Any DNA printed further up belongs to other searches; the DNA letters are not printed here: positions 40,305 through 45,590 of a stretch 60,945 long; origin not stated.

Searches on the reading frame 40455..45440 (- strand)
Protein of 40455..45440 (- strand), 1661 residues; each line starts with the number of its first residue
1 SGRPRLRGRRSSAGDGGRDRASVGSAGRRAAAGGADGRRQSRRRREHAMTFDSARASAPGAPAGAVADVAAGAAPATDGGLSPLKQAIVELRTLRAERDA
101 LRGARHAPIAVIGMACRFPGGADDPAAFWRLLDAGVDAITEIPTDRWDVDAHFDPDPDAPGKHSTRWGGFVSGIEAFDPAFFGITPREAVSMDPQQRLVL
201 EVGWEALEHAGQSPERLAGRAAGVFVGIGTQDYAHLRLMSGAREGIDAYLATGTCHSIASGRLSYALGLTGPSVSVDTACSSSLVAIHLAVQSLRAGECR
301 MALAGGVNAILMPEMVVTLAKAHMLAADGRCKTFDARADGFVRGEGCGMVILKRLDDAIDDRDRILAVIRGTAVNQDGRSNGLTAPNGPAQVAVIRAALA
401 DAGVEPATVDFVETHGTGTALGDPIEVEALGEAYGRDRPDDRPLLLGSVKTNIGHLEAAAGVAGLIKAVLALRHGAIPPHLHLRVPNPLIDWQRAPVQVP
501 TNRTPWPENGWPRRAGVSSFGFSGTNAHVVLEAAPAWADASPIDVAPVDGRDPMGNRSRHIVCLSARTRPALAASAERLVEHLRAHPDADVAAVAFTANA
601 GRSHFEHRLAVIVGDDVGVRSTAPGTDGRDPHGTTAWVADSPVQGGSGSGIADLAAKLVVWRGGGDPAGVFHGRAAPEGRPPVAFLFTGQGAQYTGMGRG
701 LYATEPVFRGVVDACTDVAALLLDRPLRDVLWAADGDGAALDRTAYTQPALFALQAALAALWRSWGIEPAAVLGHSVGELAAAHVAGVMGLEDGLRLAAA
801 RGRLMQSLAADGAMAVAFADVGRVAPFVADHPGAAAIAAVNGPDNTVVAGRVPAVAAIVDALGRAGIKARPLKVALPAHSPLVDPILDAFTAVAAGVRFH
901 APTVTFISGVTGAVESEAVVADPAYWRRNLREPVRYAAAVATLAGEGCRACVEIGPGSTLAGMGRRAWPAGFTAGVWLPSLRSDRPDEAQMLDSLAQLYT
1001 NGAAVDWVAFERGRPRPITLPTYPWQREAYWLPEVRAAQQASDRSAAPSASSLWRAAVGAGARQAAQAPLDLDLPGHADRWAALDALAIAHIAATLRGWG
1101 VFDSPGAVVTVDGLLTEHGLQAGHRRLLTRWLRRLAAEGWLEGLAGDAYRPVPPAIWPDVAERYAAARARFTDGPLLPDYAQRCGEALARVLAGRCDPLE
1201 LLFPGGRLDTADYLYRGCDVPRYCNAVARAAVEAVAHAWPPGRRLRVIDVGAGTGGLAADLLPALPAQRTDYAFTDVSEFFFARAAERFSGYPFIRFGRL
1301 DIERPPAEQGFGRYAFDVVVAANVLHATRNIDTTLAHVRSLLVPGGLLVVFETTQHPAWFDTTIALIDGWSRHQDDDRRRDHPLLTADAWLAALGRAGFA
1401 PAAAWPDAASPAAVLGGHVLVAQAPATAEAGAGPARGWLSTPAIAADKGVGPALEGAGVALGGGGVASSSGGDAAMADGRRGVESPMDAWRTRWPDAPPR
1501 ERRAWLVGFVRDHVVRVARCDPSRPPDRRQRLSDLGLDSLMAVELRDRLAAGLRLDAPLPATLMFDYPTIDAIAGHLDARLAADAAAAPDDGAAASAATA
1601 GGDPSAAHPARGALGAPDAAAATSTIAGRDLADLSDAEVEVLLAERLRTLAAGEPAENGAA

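Call 20: search_protein_families(library=pfam, proteins=[window:40455-45440:-], max_evalue=0.00001)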
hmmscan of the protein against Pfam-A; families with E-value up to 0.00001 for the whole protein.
window:40455-45440:- (1661 aa): 13 families
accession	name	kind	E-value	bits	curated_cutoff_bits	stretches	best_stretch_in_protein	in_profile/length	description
PF00109.32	ketoacyl-synt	-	1e-100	337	20.8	1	108-358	3-252/252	Beta-ketoacyl synthase, N-terminal domain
PF00698.26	Acyl_transf_1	-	1.2e-61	209.4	32.7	1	685-1004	2-318/319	Acyl transferase domain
PF02801.28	Ketoacyl-synt_C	-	5.4e-46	155.9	20.8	1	366-483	1-118/119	Beta-ketoacyl synthase, C-terminal domain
PF08242.18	Methyltransf_12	-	4.6e-20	72.6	30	1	1248-1348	1-98/98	Methyltransferase domain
PF22621.2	CurL-like_PKS_C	-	1.8e-19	69.9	27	1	560-615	1-56/64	CurL-like, PKS C-terminal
PF16197.11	KAsynt_C_assoc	-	2.1e-18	67.2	33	1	486-608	1-107/111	Ketoacyl-synthetase C-terminal extension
PF13489.12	Methyltransf_23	-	9.9e-10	38.8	27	1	1229-1400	7-160/164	Methyltransferase domain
PF13649.12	Methyltransf_25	-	1.6e-09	38.8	27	1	1247-1346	1-97/97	Methyltransferase domain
PF22336.2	RhiE-like_linker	-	2e-09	37.7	27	1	563-615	1-52/67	RhiE-like, KS-MAT linker domain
PF00550.31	PP-binding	-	7.8e-09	36.1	20.8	1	1510-1577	3-67/67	Phosphopantetheine attachment site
PF08241.18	Methyltransf_11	-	8.2e-08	33.2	21.2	1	1248-1350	1-95/95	Methyltransferase domain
PF13847.12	Methyltransf_31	-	2.2e-07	31.1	27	1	1245-1351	5-110/145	Methyltransferase domain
PF00108.29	Thiolase_N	-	6.7e-06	26.1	26.4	1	266-309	69-114/260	Thiolase, N-terminal domain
